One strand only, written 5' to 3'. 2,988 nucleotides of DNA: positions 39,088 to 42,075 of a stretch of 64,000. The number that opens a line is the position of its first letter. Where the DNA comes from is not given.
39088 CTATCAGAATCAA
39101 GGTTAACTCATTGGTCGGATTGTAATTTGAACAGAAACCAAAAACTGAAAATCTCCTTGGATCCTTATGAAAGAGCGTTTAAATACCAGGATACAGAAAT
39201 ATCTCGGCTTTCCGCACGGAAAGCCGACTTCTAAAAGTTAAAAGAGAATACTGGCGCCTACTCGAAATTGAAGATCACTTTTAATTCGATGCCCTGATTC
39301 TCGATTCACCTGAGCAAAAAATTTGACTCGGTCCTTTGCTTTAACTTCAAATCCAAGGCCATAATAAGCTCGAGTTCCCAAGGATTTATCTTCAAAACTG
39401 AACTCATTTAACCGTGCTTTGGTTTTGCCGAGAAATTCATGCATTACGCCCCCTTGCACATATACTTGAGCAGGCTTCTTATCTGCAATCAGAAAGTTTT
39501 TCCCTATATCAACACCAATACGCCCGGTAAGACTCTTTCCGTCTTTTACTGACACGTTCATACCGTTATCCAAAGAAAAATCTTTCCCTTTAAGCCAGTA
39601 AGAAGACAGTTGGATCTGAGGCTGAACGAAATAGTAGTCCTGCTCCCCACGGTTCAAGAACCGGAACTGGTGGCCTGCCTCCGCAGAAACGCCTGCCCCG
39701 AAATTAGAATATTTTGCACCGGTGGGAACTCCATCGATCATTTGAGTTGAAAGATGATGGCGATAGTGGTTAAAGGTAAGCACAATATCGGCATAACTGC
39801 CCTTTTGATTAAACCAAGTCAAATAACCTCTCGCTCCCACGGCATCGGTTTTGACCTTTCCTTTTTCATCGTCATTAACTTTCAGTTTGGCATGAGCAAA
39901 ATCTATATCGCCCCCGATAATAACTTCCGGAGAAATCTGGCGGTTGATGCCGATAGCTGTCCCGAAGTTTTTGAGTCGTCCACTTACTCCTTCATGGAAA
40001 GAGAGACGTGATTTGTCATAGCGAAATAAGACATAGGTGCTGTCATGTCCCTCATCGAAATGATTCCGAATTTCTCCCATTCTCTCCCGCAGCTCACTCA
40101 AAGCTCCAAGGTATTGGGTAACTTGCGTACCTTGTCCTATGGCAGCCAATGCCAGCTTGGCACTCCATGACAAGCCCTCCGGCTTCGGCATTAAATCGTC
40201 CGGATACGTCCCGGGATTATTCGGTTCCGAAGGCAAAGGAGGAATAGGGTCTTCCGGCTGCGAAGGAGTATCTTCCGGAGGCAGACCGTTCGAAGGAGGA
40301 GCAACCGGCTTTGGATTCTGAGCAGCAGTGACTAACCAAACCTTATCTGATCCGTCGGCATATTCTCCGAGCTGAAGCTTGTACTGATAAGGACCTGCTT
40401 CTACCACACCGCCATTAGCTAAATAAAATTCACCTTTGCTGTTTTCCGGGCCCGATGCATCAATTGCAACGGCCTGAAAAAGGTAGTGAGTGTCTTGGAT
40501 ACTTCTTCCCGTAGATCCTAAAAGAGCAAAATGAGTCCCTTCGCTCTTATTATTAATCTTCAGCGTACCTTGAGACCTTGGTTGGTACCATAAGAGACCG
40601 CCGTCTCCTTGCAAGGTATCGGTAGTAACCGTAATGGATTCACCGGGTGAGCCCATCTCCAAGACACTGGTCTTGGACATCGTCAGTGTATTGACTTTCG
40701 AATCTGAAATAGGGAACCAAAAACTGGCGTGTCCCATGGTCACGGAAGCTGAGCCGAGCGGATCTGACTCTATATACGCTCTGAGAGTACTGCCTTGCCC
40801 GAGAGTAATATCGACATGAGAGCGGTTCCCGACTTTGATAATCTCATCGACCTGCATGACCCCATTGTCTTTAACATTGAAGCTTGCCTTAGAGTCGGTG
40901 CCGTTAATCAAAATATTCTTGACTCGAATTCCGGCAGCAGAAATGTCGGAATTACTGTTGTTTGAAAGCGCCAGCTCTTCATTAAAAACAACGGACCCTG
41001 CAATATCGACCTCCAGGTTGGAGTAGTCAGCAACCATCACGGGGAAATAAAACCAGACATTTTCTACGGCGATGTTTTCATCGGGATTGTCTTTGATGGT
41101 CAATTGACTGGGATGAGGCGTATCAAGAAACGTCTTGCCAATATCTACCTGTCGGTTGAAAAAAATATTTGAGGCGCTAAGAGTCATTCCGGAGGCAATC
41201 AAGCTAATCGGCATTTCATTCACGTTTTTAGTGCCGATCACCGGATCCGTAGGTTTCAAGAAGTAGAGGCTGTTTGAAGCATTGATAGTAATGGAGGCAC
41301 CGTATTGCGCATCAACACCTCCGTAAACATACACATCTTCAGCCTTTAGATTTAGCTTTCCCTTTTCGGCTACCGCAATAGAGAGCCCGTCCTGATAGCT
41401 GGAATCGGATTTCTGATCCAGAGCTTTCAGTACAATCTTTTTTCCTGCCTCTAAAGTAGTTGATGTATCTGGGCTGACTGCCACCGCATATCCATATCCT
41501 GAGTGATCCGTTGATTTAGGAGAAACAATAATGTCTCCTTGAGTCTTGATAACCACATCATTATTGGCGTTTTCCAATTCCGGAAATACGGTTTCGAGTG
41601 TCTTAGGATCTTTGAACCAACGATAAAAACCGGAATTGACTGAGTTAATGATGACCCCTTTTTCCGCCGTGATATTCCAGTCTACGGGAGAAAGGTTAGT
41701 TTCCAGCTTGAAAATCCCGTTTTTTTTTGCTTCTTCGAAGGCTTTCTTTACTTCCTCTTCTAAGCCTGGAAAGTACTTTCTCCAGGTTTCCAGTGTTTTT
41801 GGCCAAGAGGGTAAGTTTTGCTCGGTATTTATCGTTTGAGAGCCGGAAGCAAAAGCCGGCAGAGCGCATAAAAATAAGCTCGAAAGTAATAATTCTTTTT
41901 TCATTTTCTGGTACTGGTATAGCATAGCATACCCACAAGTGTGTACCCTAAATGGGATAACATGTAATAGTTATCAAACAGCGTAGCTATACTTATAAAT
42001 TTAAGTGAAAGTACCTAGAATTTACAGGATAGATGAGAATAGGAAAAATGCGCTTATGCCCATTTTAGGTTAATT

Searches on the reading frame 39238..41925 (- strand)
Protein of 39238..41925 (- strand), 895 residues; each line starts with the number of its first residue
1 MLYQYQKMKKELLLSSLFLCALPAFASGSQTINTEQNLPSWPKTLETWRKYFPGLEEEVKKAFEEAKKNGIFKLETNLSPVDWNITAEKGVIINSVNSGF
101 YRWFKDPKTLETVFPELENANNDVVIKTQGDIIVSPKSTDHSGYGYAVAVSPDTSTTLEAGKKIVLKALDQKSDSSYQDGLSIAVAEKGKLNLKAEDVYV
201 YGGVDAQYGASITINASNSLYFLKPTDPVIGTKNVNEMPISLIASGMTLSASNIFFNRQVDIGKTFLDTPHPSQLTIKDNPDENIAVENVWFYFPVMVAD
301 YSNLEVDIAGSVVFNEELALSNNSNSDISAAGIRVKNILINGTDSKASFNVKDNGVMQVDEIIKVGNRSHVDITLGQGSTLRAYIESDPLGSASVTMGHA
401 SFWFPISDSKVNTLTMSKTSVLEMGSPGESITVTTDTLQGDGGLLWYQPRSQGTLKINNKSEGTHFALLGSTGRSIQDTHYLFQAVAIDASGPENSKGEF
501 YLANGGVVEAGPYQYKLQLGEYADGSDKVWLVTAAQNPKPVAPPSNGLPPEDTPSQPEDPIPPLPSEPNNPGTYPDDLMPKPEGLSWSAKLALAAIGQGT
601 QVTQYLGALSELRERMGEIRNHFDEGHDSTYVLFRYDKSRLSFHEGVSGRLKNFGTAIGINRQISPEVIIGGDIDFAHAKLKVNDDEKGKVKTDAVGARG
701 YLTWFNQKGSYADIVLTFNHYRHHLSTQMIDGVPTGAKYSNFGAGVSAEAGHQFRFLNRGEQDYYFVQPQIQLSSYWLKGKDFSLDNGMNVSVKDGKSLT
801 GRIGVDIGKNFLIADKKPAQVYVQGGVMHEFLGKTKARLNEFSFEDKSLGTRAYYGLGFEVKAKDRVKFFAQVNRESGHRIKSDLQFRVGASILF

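Call 21: search_protein_families(library=ncbifam, proteins=[window:39238-41925:-], max_evalue=1e-10)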
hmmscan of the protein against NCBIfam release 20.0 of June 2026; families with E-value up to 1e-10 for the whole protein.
window:39238-41925:- (895 aa): 2 families
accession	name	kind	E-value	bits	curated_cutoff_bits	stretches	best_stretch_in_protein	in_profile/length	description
TIGR01414.1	autotrans_barl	domain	7.4e-51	173.5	16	1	491-895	69-432/432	autotransporter outer membrane beta-barrel domain-containing protein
NF040482.1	auto_BafA_Cterm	equivalog_domain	3.6e-27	95.1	700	1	455-890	214-638/643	BafA family autotransporter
